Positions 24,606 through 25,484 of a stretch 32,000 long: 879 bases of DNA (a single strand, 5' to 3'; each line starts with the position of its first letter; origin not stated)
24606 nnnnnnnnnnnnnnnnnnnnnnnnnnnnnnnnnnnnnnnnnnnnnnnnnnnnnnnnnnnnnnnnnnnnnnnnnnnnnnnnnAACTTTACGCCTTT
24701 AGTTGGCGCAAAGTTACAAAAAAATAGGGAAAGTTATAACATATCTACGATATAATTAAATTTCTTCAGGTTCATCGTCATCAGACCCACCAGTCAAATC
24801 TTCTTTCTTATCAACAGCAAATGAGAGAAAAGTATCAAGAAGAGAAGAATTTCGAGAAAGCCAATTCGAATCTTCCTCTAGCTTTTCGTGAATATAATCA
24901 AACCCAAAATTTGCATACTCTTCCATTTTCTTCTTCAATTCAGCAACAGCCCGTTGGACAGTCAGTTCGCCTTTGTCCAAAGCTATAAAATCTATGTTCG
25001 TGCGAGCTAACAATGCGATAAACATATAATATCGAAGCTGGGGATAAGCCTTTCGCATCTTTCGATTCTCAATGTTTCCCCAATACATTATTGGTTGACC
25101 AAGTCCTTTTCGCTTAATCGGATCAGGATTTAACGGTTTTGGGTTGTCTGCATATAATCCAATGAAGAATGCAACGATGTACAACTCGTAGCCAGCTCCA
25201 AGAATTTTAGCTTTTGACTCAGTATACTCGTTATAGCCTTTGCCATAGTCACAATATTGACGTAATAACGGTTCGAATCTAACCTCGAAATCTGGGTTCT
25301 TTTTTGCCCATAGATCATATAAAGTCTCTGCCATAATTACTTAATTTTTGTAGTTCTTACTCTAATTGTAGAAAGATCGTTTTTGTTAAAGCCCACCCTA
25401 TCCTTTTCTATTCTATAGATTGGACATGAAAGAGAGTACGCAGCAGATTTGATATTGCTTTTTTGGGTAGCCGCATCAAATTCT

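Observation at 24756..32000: Dnd/Ssp-like defence operon of non-canonical composition: PP-loop enzyme, PLD-nuclease/SF2-helicase, DndD/SMC-like ATPase and unassigned small proteins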

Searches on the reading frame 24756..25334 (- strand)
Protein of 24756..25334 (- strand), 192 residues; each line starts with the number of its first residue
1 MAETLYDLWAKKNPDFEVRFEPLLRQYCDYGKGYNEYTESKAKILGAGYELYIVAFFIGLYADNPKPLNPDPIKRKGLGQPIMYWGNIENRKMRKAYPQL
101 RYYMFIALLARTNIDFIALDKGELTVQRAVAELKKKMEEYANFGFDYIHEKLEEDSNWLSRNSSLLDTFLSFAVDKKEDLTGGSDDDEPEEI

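Call 3: search_protein_families(library=padloc, proteins=[window:24756-25334:-], max_evalue=0.01)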
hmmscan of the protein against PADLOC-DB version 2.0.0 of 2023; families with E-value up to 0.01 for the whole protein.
window:24756-25334:- (192 aa): 0 families

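Call 4: search_protein_families(library=pfam, proteins=[window:24756-25334:-], max_evalue=0.01)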
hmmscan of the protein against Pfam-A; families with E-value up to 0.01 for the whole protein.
window:24756-25334:- (192 aa): 0 families

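Call 5: search_protein_families(library=ncbifam, proteins=[window:24756-25334:-], max_evalue=0.01)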
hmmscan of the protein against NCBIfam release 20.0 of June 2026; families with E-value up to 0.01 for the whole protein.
window:24756-25334:- (192 aa): 0 families

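Call 23: search_protein_families(library=padloc, proteins=[window:24756-25334:-], max_evalue=5)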
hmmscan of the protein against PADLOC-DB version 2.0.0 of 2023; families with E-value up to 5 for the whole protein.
window:24756-25334:- (192 aa): 0 families

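Call 24: find_homologous_proteins(query=window:24756-25334:-, max_evalue=0.001)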
Query window:24756-25334:- (192 aa): 1130 proteins with E <= 0.001 among 1318 candidates; the best 120 are listed.
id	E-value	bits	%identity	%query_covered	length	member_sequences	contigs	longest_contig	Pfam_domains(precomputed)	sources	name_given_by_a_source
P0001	1.7e-118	411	93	100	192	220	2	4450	-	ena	-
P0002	1.9e-106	372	85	100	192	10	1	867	-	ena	-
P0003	1.5e-104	366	83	100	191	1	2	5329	-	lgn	-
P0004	2.3e-104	365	83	100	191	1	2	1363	-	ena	-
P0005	2.8e-104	365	83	100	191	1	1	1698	-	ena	-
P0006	6.0e-104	364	82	100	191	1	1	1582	-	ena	-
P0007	8.1e-104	363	82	100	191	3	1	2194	-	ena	-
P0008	3.0e-103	362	83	100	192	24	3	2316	-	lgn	-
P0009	1.3e-102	359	82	100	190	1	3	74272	-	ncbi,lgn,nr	ncbi:MAG: glycoside hydrolase family 15 [Paludibacteraceae bacterium]|nr:glycoside hydrolase family 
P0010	9.9e-97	340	80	100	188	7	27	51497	-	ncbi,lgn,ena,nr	ncbi:MAG: glycoside hydrolase family 15 [Phocaeicola plebeius]|nr:glycoside hydrolase family 15 [Pho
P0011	7.3e-88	311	79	84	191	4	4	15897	-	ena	-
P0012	1.1e-87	311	72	100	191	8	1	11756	-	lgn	-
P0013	1.2e-86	307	76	93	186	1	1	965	-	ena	-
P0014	1.3e-86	307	73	100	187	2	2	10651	-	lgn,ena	-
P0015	9.4e-83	295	73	100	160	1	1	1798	-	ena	-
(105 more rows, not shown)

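Call 31: search_solved_structures(query=A1, max_evalue=10, show_alignments=1)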
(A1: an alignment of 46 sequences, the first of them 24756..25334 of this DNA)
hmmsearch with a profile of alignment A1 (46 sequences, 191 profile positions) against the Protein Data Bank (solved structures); distinct sequences matched with E-value up to 10: 1.
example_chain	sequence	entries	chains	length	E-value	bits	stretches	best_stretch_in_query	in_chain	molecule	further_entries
3d3q_A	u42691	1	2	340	0.17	14.8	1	117-185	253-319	tRNA delta(2)-isopentenylpyrophosphate transferase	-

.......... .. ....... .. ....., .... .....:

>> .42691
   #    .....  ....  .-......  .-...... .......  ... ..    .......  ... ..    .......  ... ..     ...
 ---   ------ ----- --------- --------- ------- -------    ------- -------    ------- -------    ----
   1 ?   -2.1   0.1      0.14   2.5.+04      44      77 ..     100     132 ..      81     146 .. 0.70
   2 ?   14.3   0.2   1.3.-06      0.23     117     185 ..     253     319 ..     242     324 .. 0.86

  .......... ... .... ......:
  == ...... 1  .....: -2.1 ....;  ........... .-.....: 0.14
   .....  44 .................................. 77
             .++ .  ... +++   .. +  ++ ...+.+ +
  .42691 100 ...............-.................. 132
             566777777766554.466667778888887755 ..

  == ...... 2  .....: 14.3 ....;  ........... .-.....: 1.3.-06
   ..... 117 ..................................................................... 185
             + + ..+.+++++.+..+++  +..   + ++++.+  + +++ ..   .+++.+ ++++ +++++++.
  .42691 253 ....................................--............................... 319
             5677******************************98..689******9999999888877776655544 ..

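Call 35: predict_structure(alignment_id=A1)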
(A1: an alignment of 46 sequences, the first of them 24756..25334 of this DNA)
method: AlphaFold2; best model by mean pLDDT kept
length: 192 residues; sequences in the alignment: 46
mean_pLDDT: 84.0   pTM: 0.81
mean pLDDT of the five models: 84.0, 83.9, 82.7, 82.5, 81.6
residues with pLDDT >= 90: 106; 70-90: 48; 50-70: 22; < 50: 16
segments of 3 or more residues with pLDDT < 50: 182-192
pLDDT, mean of each block of 10 residues (from residue 1): 87 97 87 54 76 96 96 94 80 75 96 93 95 98 97 88 83 70 44 36
secondary structure, 60 per line:
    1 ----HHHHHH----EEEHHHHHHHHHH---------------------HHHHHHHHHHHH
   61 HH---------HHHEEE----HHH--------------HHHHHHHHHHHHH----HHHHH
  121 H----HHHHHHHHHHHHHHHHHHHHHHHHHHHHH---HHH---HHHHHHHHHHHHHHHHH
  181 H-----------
elements in order: H5-10 E15-17 H18-27 H49-62 E75-77 H99-111 H116-121 H126-154 H164-181

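Call 38: fold_search(model_id=the predicted structure, library=pdb)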
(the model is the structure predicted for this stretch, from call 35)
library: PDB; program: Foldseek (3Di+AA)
matches with E <= 10: 23; with E <= 0.001: 0
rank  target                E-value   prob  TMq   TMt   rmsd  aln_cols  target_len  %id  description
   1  7nhk_h                2.8e+00  0.03  0.16  0.19  16.7       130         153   12  LsaA, an antibiotic resistance ABCF, in complex with 70S ribosome from Enterococcus faecalis (released 2021-05-05)
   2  2jps_MODEL_1_A        3.5e+00  0.06  0.20  0.30  10.8       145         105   10  NAB2 N-terminal domain (released 2008-03-18)
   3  1qd7_F                3.5e+00  0.02  0.14  0.18  19.2       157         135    8  PARTIAL MODEL FOR 30S RIBOSOMAL SUBUNIT (released 1999-08-31)
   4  7v2c_m                3.9e+00  0.06  0.19  0.20  11.0       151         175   12  Active state complex I from Q10 dataset (released 2022-03-02)
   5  8bmw_C                3.9e+00  0.01  0.10  0.13  13.9       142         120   18  SsoCsm (released 2023-03-01)
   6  8x2v                  4.4e+00  0.02  0.15  0.13  14.7       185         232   14  Crystal structure of the ancestral GH19 chitinase, Anc4+LoopII (P12K/N13H mutant) (released 2024-04-03)
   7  7o9m_c                5.2e+00  0.02  0.15  0.12  15.8       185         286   12  Human mitochondrial ribosome large subunit assembly intermediate with MTERF4-NSUN4, MRM2, MTG1 and the MALSU module (released 2021-06-30)
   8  6n2y_G                5.2e+00  0.01  0.11  0.08  22.9       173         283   13  Bacillus PS3 ATP synthase class 1 (released 2019-02-20)
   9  8x2w                  6.2e+00  0.01  0.14  0.12  14.9       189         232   15  Crystal structure of the ancestral GH19 chitinase, Anc4+LoopII (P12K/N13H/S58T/N193G/Y194F/D197R) (released 2024-04-03)
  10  5zny_D                6.6e+00  0.03  0.16  0.08  13.2       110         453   13  Structure of mDR3_DD-C363G with MBP tag (released 2019-04-17)
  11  8bmw_A                6.9e+00  0.01  0.14  0.19  16.1       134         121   18  SsoCsm (released 2023-03-01)
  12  7r0t                  7.3e+00  0.02  0.14  0.10  13.9       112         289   13  Crystal structure of exonuclease ExnV1 (released 2022-11-02)
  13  7pnx_F                7.8e+00  0.02  0.17  0.16  17.4       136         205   10  Assembly intermediate of human mitochondrial ribosome small subunit without mS37 in complex with RBFA and METTL15 conf (released 2022-06-15)
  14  9hcj_X0               7.8e+00  0.02  0.20  0.10  19.0       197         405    9  D. discoideum nuclear pore complex (released 2024-12-25)
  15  1o0w_B                7.8e+00  0.01  0.17  0.15  16.8       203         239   10  Crystal structure of Ribonuclease III (TM1102) from Thermotoga maritima at 2.0 A resolution (released 2002-11-13)
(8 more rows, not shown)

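Call 39: search_protein_families(library=pfam, alignment_id=A1, max_evalue=1)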
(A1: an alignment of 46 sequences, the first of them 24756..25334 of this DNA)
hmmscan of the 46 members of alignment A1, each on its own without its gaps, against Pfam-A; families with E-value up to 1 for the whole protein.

A. member 1, window:24756-25334:- (192 aa): 1 family
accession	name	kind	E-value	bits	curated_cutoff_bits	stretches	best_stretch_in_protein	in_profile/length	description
PF07260.16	ANKH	-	0.096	12.4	22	1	97-149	5-58/344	Progressive ankylosis protein (ANKH)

B. families by the number of members that match (of 46 scanned): 8 families
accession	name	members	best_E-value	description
PF22176.2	AF_0587-like_pre-PUA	9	0.002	AF_0587-like, pre-PUA domain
PF20685.2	GCP5-Mod21_C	3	0.08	Gamma-Tubulin ring complex non-core subunit mod21, C-terminal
PF14622.11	Ribonucleas_3_3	2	0.042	Ribonuclease-III-like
PF07260.16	ANKH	1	0.096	Progressive ankylosis protein (ANKH)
PF20234.3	DUF6591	1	0.13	Family of unknown function (DUF6591)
PF14624.11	Vwaint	1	0.17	VWA / Hh protein intein-like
PF11790.14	Glyco_hydro_cc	1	0.18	Glycosyl hydrolase catalytic core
PF17216.9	Rrp44_CSD1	1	0.21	Rrp44-like cold shock domain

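Call 51: find_related_loci(query=A1, collection=genome_contigs, flank=10000)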
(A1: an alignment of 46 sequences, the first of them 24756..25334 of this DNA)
Query A1 (192 aa) in genome_contigs; peptide patterns used: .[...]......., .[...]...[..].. (x = any residue, [..] = any of these).
291 stretches matched a pattern; 227 encode a relative of the query (tblastn E <= 1e-3); the best 80 are kept; 80 distinct loci.
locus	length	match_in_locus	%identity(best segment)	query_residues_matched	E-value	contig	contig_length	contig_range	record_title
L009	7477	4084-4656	86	1-192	3e-111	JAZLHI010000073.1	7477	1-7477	MAG: Prevotella sp. isolate T1900044981_TA20190043.MAGScoT_cleanbin_000024 SGB_4137_k141_422620, whole genome shotgun se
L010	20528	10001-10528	89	1-176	2e-106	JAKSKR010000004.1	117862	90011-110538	MAG: Paludibacteraceae bacterium isolate Horse_feces78 MAG078_4, whole genome shotgun sequence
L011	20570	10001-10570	82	1-192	1e-105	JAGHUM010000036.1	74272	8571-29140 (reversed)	MAG: Candidatus Physcocola equi isolate E4_MB2_42 c_000000644044, whole genome shotgun sequence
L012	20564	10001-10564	80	1-192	2e-102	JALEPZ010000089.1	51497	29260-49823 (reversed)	MAG: Phocaeicola plebeius isolate SUG230 k141_10533821, whole genome shotgun sequence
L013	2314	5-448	86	45-192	3e-85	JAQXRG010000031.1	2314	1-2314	MAG: Bacteroidales bacterium isolate SUG1451 k141_617614, whole genome shotgun sequence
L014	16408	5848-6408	63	3-192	1e-78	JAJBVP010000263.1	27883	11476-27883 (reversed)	MAG: Bacteroidales bacterium isolate U_127163 U_127163=NODE_114_length_27883_cov_29.157683, whole genome shotgun sequenc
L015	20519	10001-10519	57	1-172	3e-66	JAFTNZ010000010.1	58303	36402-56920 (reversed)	MAG: Bacteroidaceae bacterium isolate RGIG3992 Roe_deer_Cecum-4__c886, whole genome shotgun sequence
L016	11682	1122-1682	54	3-192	3e-65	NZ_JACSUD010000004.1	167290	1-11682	Alloprevotella sp. Lung230 contig00004, whole genome shotgun sequence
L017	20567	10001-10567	51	2-192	4e-64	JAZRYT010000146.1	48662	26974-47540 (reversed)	MAG: Bacteroidales bacterium isolate T1900044949_TA20190002.MAGScoT_cleanbin_000038 SGB_3547_k141_1526346, whole genome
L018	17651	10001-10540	56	1-179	4e-64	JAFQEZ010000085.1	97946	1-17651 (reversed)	MAG: Bacteroidaceae bacterium isolate RGIG1759 Goat_Cecum-3__c804282, whole genome shotgun sequence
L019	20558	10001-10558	53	3-192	4e-64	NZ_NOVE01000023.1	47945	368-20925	Prevotella sp. 885 NODE_23_length_47945_cov_60.798, whole genome shotgun sequence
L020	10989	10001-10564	50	2-192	2e-63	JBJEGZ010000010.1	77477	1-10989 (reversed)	MAG: Candidatus Limimorpha sp. isolate PUNG01_bin.028 NODE_164_length_77477_cov_11.252357, whole genome shotgun sequence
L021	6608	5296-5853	52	2-190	2e-63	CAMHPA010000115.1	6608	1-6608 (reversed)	MAG: uncultured Bacteroidetes bacterium isolate SRR11784284_bin.21_metaWRAP_v1.3_MAG genome assembly, contig: ERZ1220320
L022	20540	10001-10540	54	1-179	2e-63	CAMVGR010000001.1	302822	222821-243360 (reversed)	MAG TPA_asm: uncultured Bacteroidales bacterium isolate SRR8387719_bin.20_metaWRAP_v1.3_MAG genome assembly, contig: ERZ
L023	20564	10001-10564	52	2-192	3e-63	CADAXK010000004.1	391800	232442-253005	MAG: uncultured Bacteroidia bacterium isolate RUG13712 genome assembly, contig: RUG13712_asm_4, whole genome shotgun seq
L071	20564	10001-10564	48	2-192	5e-60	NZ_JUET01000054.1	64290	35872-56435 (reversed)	Tannerella forsythia strain ATCC 43037 contig054, whole genome shotgun sequence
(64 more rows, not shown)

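Call 55: search_protein_families(library=phrogs, proteins=[window:24756-25334:-], max_evalue=0.001)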
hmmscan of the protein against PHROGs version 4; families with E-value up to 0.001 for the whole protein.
window:24756-25334:- (192 aa): 0 families

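Call 59: search_protein_families(library=pfam, proteins=[L071:3506-4048:+, L071:4051-5304:+, L023:1306-3498:+, L023:3502-4602:+, L023:4541-5308:+, L015:2142-3359:+, L015:3362-4465:+, L015:4465-5298:+], max_evalue=0.01)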
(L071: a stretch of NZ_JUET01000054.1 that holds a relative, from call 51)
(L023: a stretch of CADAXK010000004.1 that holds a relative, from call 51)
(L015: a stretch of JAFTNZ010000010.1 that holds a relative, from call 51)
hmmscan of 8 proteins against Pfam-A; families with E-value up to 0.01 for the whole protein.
L071:3506-4048:+ (180 aa): 0 families

L071:4051-5304:+ (417 aa): 1 family
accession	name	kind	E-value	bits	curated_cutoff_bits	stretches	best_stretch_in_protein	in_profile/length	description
PF14072.11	DndB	-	3.2e-31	109.1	29.1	1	6-290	1-250/338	DNA-sulfur modification-associated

L023:1306-3498:+ (730 aa): 2 families
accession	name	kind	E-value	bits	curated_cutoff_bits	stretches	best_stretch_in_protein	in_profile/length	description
PF13589.12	HATPase_c_3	-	1e-23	84.3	25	1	31-167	4-137/137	Histidine kinase-, DNA gyrase B-, and HSP90-like ATPase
PF02518.31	HATPase_c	-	9.1e-21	74.8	26.4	2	614-728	7-109/111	Histidine kinase-, DNA gyrase B-, and HSP90-like ATPase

L023:3502-4602:+ (366 aa): 0 families

L023:4541-5308:+ (255 aa): 0 families

L015:2142-3359:+ (405 aa): 0 families

L015:3362-4465:+ (367 aa): 3 families
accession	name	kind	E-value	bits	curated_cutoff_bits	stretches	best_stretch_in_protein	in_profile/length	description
PF13401.12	AAA_22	-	0.00011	22.9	27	0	56-137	11-65/130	AAA domain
PF05621.17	TniB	-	0.00033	20.6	22.4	0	44-114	26-97/189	Bacterial TniB protein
PF10923.14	BrxC_BrxD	-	0.00041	19.8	22.2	0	26-113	26-111/414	BREX system ATP-binding protein BrxC/D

L015:4465-5298:+ (277 aa): 0 families

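Call 60: search_protein_families(library=padloc, proteins=[L071:4051-5304:+, L071:3506-4048:+, L023:1306-3498:+], max_evalue=0.001)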
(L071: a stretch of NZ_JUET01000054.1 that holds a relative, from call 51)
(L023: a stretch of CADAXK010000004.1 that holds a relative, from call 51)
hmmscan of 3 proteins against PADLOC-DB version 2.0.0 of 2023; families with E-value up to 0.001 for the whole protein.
L071:4051-5304:+ (417 aa): 1 family
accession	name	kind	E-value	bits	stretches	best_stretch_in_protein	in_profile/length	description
PDLC02658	DndB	-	1.9e-22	77.8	1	5-230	6-218/356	DndB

L071:3506-4048:+ (180 aa): 0 families

L023:1306-3498:+ (730 aa): 1 family
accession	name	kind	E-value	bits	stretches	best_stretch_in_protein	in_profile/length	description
PDLC03419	REase_II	-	5e-14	49.6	1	9-139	4-133/695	Type II restriction enzyme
